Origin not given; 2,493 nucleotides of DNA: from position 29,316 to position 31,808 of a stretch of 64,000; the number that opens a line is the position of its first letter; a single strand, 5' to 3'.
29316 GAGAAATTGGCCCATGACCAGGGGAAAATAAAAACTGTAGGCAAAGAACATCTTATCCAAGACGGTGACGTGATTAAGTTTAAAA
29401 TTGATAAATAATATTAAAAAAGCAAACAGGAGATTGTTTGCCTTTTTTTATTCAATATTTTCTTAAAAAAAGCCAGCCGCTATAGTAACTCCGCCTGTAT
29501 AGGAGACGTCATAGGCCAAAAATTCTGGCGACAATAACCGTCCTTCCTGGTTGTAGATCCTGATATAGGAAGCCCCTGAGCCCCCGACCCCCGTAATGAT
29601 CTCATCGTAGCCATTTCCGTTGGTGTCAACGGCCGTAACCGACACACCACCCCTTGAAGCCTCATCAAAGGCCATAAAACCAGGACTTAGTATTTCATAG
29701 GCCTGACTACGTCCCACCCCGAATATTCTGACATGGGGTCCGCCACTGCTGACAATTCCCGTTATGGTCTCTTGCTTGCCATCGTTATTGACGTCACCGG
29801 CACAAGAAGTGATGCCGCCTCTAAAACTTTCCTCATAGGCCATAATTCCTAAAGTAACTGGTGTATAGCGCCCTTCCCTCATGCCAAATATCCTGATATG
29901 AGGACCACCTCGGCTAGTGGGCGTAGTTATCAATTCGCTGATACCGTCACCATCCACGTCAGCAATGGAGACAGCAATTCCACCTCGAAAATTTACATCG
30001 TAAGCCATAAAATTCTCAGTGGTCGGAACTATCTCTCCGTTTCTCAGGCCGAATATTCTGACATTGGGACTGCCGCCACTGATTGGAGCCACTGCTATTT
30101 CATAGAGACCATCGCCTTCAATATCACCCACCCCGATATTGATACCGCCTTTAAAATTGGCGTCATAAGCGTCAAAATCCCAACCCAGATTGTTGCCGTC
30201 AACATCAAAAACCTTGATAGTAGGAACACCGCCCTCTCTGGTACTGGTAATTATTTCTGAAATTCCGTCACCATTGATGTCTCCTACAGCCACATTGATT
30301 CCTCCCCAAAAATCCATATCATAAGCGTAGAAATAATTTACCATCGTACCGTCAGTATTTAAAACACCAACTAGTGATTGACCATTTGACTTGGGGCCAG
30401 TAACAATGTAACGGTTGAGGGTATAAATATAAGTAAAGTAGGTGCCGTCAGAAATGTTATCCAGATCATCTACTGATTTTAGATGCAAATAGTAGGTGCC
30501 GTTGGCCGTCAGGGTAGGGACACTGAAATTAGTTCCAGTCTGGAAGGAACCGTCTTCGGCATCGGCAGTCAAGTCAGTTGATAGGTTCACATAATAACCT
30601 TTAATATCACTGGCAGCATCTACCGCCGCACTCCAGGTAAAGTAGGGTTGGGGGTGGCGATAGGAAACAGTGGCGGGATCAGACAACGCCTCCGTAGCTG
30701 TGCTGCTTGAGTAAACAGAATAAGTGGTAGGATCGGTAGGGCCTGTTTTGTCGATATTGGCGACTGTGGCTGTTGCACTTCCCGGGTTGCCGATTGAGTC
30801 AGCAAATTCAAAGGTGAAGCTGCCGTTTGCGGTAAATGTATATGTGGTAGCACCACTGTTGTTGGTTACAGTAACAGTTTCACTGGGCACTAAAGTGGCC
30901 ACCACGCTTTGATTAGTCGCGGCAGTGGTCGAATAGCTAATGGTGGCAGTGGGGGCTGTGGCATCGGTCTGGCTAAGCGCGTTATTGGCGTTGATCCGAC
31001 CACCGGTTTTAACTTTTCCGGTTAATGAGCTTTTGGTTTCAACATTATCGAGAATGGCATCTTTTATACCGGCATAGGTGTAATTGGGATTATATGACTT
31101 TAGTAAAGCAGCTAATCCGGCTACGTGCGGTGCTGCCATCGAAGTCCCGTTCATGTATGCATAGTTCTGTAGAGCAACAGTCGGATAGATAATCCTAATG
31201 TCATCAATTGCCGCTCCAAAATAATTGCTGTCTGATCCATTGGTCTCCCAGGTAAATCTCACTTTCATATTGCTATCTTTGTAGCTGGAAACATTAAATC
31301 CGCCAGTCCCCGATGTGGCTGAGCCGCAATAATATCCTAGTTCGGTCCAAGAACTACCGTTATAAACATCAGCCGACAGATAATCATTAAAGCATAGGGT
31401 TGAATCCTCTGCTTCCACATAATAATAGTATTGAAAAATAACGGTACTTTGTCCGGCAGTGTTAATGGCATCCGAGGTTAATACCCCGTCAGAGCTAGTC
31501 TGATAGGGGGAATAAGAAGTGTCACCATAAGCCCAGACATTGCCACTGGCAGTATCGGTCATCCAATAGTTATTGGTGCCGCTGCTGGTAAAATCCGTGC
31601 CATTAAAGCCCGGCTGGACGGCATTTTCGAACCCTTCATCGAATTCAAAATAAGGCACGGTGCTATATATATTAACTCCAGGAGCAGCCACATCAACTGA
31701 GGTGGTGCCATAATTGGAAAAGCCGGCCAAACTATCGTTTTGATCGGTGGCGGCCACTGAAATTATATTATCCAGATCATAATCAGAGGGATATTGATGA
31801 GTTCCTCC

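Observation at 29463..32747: Subtilase with its own near-consensus promoter fused to the shared propeller module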

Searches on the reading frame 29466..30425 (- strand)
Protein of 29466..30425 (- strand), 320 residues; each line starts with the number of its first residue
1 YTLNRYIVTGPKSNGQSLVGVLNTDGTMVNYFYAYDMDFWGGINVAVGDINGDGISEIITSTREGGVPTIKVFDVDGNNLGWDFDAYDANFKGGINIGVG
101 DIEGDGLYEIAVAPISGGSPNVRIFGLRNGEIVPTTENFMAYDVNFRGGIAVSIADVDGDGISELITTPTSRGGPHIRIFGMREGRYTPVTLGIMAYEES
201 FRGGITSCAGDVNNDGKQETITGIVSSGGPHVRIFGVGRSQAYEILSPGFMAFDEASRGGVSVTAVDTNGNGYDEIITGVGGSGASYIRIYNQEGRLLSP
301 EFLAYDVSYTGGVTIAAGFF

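Call 59: find_homologous_proteins(query=window:29466-30425:-, max_evalue=0.00001)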
Query window:29466-30425:- (320 aa): 558 proteins with E <= 0.00001 among 4840 candidates; the best 120 are listed.
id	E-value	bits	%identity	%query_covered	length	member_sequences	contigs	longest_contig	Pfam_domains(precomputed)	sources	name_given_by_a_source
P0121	4.2e-109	383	58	98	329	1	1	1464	PF01839.30,PF12256.15,PF25292.1,PF13517.13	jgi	-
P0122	1.1e-101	358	65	78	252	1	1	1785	PF01839.30,PF13517.13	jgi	jgi:hypothetical protein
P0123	4.2e-96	340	40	90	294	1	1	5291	PF01839.30,PF21348.4,PF13517.13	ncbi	-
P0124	1.3e-90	322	39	90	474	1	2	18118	PF01839.30,PF13517.13,PF03734.20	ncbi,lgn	ncbi:MAG: L,D-transpeptidase family protein [Patescibacteria group bacterium]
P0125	5.5e-89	317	48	98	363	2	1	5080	PF01839.30,PF12256.15,PF21348.4,PF13517.13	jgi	jgi:hypothetical protein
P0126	1.0e-85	306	38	89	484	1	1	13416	PF01839.30,PF13517.13,PF03734.20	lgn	-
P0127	3.4e-85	304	66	64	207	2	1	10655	PF01839.30,PF13517.13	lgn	-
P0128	2.1e-81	292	41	97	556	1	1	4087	PF01839.30,PF13517.13,PF00082.28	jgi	jgi:subtilisin family serine protease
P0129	1.6e-76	276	43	75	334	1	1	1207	PF01839.30,PF13517.13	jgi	jgi:hypothetical protein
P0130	6.7e-76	274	36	93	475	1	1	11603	PF01839.30,PF25292.1,PF13517.13,PF03734.20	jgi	-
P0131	2.2e-72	262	38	91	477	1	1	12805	PF01839.30,PF13517.13,PF03734.20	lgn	-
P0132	9.2e-72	260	40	87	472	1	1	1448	PF01839.30,PF13517.13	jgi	jgi:hypothetical protein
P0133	2.2e-70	255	51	73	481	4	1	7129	PF01839.30,PF12256.15,PF13517.13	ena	-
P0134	3.1e-69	252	39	82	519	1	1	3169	PF01839.30,PF01551.30,PF13517.13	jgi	jgi:hypothetical protein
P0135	1.2e-68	250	40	82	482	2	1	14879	PF01839.30,PF01551.30,PF13517.13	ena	-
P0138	1.1e-66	243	39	90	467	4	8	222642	PF01839.30,PF25292.1,PF13517.13,PF03734.20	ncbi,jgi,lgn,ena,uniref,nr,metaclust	ncbi:MAG: hypothetical protein A2898_04105 [Candidatus Kerfeldbacteria bacterium RIFCSPLOWO2_01_FULL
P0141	1.1e-63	233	34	98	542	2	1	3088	PF01839.30,PF01522.27,PF13517.13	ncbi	-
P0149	6.3e-61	224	38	82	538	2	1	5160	PF01839.30,PF13517.13,PF13529.14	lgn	-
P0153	1.6e-58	216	34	97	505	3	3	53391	PF01839.30,PF01551.30,PF13517.13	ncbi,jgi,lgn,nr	ncbi:MAG: VCBS repeat domain-containing M23 family metallopeptidase [Parcubacteria group bacterium]|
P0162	1.7e-56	210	40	98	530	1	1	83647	PF01839.30,PF07691.18,PF13517.13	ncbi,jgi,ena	ncbi:MAG: FG-GAP-like repeat-containing protein [Patescibacteria group bacterium]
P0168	1.1e-55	207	39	90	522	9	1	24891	PF01839.30,PF09992.15,PF13517.13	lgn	-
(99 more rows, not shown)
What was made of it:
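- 29466..30425 (-): Six-bladed FG-GAP-like propeller (aa 775-1094). Five blades carry a Dx[DN/E]x[DN]G loop. 558 database relatives (call 59).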

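Call 61: search_protein_families(library=pfam, proteins=[P0124, P0153, P0141, P0149, P0168, P0162, P0138, P0128], max_evalue=0.0001)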
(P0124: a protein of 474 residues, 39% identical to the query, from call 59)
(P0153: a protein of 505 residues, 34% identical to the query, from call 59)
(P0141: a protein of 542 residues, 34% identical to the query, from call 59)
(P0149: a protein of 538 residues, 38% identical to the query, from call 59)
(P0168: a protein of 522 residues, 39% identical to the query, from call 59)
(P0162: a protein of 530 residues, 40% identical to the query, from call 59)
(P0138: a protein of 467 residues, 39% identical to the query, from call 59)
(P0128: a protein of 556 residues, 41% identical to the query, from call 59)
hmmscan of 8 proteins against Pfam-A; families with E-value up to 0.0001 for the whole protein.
P0124 (474 aa): 3 families
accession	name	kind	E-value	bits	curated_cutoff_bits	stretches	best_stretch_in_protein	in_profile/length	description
PF03734.19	YkuD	-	8.5e-22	78.7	23.4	1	360-472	2-146/146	L,D-transpeptidase catalytic domain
PF01839.29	FG-GAP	-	1.1e-17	63.9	22.1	1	170-194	2-26/37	FG-GAP repeat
PF13517.12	FG-GAP_3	-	8.2e-15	55.6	26.9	3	230-293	2-61/61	FG-GAP-like repeat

P0153 (505 aa): 3 families
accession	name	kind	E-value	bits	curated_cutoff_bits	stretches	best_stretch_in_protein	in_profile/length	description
PF01551.29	Peptidase_M23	-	7.5e-19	68.2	28.7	1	58-156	2-93/96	Peptidase family M23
PF01839.29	FG-GAP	-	9.1e-17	61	22.1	2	342-373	2-27/37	FG-GAP repeat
PF13517.12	FG-GAP_3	-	1.2e-16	61.5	26.9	2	349-412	1-61/61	FG-GAP-like repeat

P0141 (542 aa): 3 families
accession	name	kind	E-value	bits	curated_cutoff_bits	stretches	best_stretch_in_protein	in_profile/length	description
PF01522.26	Polysacc_deac_1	-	3.3e-28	98.6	23.1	1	348-468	7-122/124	Polysaccharide deacetylase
PF13517.12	FG-GAP_3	-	2.7e-19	69.9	26.9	1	170-233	1-61/61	FG-GAP-like repeat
PF01839.29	FG-GAP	-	1e-18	67.2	22.1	0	215-238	2-26/37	FG-GAP repeat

P0149 (538 aa): 3 families
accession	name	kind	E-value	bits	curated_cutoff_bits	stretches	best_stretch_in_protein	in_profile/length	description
PF01839.29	FG-GAP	-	1.4e-21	76.4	22.1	0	57-81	2-26/37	FG-GAP repeat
PF13517.12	FG-GAP_3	-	1.2e-19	71.1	26.9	2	116-177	1-60/61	FG-GAP-like repeat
PF13529.12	Peptidase_C39_2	-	6.3e-18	66.2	24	1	351-511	1-142/143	Peptidase_C39 like family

P0168 (522 aa): 3 families
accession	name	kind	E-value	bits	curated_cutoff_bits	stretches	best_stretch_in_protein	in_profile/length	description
PF09992.14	NAGPA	-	2.4e-16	60.8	25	1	60-200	33-168/169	Phosphodiester glycosidase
PF01839.29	FG-GAP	-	3.1e-15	56.1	22.1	0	489-506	2-19/37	FG-GAP repeat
PF13517.12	FG-GAP_3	-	1e-14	55.3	26.9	2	340-401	1-60/61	FG-GAP-like repeat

P0162 (530 aa): 3 families
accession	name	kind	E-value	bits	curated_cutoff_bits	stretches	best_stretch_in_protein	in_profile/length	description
PF01839.29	FG-GAP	-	8.5e-18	64.3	22.1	0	362-386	2-26/37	FG-GAP repeat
PF13517.12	FG-GAP_3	-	9.4e-17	61.8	26.9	2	369-432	1-60/61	FG-GAP-like repeat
PF07691.17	PA14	-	3.7e-11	43.5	24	1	95-187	36-137/147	PA14 domain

P0138 (467 aa): 4 families
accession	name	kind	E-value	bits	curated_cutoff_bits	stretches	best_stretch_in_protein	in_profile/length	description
PF03734.19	YkuD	-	3.3e-23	83.3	23.4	1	353-465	2-146/146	L,D-transpeptidase catalytic domain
PF01839.29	FG-GAP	-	5.2e-19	68.1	22.1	2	268-298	2-27/37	FG-GAP repeat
PF13517.12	FG-GAP_3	-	6.8e-19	68.7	26.9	3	118-181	1-60/61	FG-GAP-like repeat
PF25292.1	Beta-prop_CGLA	-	1.9e-06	28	26.8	0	113-149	33-66/316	Lambda-carrageenase beta-propeller domain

P0128 (556 aa): 3 families
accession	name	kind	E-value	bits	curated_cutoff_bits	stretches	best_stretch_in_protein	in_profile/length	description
PF00082.27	Peptidase_S8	-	4.7e-39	134.9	21.8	1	2-217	56-275/288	Subtilase family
PF01839.29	FG-GAP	-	3.5e-16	59.1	22.1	0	289-312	2-25/37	FG-GAP repeat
PF13517.12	FG-GAP_3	-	3.1e-11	44.1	26.9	2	347-408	1-60/61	FG-GAP-like repeat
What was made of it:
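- Tried and rejected: C-terminal sorting signal: rejected for the propeller, because in other proteins it lies N-terminal to the catalytic domain (call 61).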

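Call 85: search_protein_families(library=pfam, alignment_id=A4, max_evalue=0.00001)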
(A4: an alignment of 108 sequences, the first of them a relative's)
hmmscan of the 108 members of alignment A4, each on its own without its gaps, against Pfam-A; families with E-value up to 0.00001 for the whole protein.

A. member 1, P0121 (329 aa): 4 families
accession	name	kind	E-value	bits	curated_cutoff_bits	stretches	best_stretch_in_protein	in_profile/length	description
PF01839.29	FG-GAP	-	9.8e-25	86.4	22.1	1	269-292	2-25/37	FG-GAP repeat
PF13517.12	FG-GAP_3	-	1.9e-17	64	26.9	1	165-230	1-60/61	FG-GAP-like repeat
PF25292.1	Beta-prop_CGLA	-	3.6e-08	33.7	26.8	0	105-126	33-54/316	Lambda-carrageenase beta-propeller domain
PF12256.14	TcdB_toxin_midN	-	2.8e-07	30.5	24.8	0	200-242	14-54/181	Insecticide toxin TcdB middle/N-terminal region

B. families by the number of members that match (of 108 scanned): 23 families
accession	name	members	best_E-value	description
PF13517.12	FG-GAP_3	107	2.3e-30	FG-GAP-like repeat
PF01839.29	FG-GAP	106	6e-31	FG-GAP repeat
PF03734.19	YkuD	39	3.7e-27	L,D-transpeptidase catalytic domain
PF01551.29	Peptidase_M23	13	7.5e-19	Peptidase family M23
PF25292.1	Beta-prop_CGLA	11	5.5e-09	Lambda-carrageenase beta-propeller domain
PF00082.27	Peptidase_S8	8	4.7e-39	Subtilase family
PF14783.12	BBS2_Mid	7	7.7e-07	Ciliary BBSome complex subunit 2, middle region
PF01522.26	Polysacc_deac_1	5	1.9e-36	Polysaccharide deacetylase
PF12256.14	TcdB_toxin_midN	5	2.8e-07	Insecticide toxin TcdB middle/N-terminal region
PF07691.17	PA14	2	8.2e-13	PA14 domain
PF00041.27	fn3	2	8.4e-09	Fibronectin type III domain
PF00404.24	Dockerin_1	2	1.7e-06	Dockerin type I domain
PF13529.12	Peptidase_C39_2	1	6.3e-18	Peptidase_C39 like family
PF09992.14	NAGPA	1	2.4e-16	Phosphodiester glycosidase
PF13290.12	CHB_HEX_C_1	1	4.8e-14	Chitobiase/beta-hexosaminidase C-terminal domain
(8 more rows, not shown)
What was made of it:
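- Closest known: Wall-targeting modules of peptidoglycan enzymes. Same: An analogy of function by position: a non-catalytic module attached on either side of L,D-transpeptidase, M23 or deacetylase domains of exported proteins (calls 61, 85).
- The propeller lies N- or C-terminal to the catalytic domain (calls 59, 61, 85). M23 and S8 fusions could be weapons (call 85). This enzyme builds cross-links in the cell's own wall (call 85; established knowledge of YkuD).
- Tried and rejected: Repeated with 108 proteins (call 85).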

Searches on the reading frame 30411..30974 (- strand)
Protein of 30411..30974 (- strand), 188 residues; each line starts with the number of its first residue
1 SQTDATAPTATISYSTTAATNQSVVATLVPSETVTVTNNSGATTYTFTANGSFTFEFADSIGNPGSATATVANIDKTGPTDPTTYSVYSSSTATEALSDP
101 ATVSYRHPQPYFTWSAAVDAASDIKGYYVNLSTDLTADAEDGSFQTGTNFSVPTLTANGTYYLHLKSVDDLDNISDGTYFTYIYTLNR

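Call 15: search_protein_families(library=pfam, proteins=[window:30411-30974:-], max_evalue=5)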
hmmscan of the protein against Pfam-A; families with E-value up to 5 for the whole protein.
seq(188 aa): 2 families
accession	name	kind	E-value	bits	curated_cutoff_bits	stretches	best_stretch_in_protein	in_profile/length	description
PF14277.12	DUF4364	-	0.19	12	26.9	1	21-58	36-73/162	Domain of unknown function (DUF4364)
PF13517.12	FG-GAP_3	-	0.54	11.3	26.9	1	36-78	12-55/61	FG-GAP-like repeat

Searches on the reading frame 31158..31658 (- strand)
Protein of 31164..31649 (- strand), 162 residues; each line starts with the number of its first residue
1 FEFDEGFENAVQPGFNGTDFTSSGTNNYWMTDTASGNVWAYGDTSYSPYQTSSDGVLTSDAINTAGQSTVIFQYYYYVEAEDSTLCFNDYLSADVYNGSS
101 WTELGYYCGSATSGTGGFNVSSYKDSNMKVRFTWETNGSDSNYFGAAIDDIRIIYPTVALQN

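Call 15: search_protein_families(library=pfam, proteins=[window:31164-31649:-], max_evalue=5)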
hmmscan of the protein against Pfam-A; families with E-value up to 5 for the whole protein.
seq(162 aa): 1 family
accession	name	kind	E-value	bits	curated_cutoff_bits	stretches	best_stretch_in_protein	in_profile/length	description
PF00431.26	CUB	-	0.027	15.2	21.4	1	62-139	31-102/110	CUB domain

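Call 54: search_solved_structures(query=A2, max_evalue=1, show_alignments=1)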
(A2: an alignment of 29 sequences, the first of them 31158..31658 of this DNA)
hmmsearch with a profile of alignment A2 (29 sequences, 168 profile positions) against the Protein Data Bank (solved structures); distinct sequences matched with E-value up to 1: 8.
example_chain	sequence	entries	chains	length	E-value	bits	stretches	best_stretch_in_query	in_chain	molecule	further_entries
3a7q_A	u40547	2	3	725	2.8e-08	37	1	14-159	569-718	Reelin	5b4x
2e26_A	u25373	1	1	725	3.1e-08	36.9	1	14-159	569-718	Reelin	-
4yu5_A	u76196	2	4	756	1.8e-07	34.4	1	51-159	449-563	Immune inhibitor A, metalloprotease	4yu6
3kq4_B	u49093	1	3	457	0.00092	22.3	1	78-167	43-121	Cubilin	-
5ckq_A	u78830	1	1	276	0.003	20.6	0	78-117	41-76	Mannan-binding lectin serine protease 1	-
3dem_A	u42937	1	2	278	0.046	16.8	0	78-117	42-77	Complement factor MASP-3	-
7ksp_A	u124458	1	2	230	0.069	16.2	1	80-129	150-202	Sterile alpha motif domain-containing protein 9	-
4aqb_A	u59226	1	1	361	0.071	16.1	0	78-117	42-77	MANNAN-BINDING LECTIN SERINE PROTEASE 1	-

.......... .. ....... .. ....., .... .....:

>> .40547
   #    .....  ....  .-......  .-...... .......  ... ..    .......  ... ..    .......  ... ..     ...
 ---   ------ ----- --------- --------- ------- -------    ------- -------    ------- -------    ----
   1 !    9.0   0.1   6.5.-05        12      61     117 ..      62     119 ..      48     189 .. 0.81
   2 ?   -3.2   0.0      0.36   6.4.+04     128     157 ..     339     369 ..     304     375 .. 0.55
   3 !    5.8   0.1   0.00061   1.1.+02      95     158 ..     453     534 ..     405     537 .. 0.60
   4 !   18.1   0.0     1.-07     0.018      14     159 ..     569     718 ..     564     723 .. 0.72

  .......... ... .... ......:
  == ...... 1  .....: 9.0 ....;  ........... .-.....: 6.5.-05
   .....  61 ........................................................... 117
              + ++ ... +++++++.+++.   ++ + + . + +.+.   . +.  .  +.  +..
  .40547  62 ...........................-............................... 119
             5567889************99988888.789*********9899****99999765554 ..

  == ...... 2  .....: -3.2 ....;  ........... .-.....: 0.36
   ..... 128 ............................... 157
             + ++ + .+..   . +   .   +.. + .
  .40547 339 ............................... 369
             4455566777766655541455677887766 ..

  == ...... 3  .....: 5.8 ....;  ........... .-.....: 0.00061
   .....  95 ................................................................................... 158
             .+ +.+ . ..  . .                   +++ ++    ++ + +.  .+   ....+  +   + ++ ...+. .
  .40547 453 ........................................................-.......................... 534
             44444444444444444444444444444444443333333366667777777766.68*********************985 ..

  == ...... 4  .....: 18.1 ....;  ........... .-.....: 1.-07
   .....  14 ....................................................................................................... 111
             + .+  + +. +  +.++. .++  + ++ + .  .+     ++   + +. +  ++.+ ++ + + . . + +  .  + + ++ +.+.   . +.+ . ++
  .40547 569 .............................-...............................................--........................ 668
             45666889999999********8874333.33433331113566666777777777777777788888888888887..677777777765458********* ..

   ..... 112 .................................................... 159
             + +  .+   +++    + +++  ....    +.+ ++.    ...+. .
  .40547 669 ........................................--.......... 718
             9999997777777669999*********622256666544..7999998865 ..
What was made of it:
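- On MAM domain (PF00629 / InhA-like_MAM PF20773): The family profile hits the InhA MAM domain at 1.8e-7 and reelin at 2.8e-8 (call 54).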

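Call 55: search_protein_families(library=pfam, alignment_id=A2, max_evalue=0.01)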
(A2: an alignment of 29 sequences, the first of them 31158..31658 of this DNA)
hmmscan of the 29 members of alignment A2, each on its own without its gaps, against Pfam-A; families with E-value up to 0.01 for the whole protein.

A. member 1, window:31158-31658:- (167 aa): 0 families

B. families by the number of members that match (of 29 scanned): 4 families
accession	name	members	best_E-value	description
PF20773.4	InhA-like_MAM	6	1.1e-12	Immune inhibitor A-like, MAM domain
PF00431.26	CUB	4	2.5e-05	CUB domain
PF21471.3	Reelin_subrepeat-B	2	0.00034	Reelin subrepeat B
PF01531.22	Glyco_transf_11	1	0.004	Glycosyl transferase family 11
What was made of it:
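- On MAM domain (PF00629 / InhA-like_MAM PF20773): 6 of 29 homologous inserts hit PF20773 (call 55).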

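Call 62: predict_structure(alignment_id=A2)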
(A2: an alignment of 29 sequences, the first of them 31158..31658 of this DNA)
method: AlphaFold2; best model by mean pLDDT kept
length: 167 residues; sequences in the alignment: 29
mean_pLDDT: 91.1   pTM: 0.87
mean pLDDT of the five models: 91.1, 90.4, 90.3, 89.6, 89.4
residues with pLDDT >= 90: 133; 70-90: 23; 50-70: 6; < 50: 5
segments of 3 or more residues with pLDDT < 50: 163-167
pLDDT, mean of each block of 10 residues (from residue 1): 81 96 91 92 89 93 96 96 90 96 97 95 97 97 92 91 47
secondary structure, 60 per line:
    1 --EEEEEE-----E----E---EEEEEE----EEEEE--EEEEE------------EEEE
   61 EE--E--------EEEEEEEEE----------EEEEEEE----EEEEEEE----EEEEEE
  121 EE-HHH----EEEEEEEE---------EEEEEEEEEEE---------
elements in order: E3-8 E23-28 E33-37 E40-44 E57-62 E74-82 E93-99 E104-110 E115-122 E131-138 E148-158
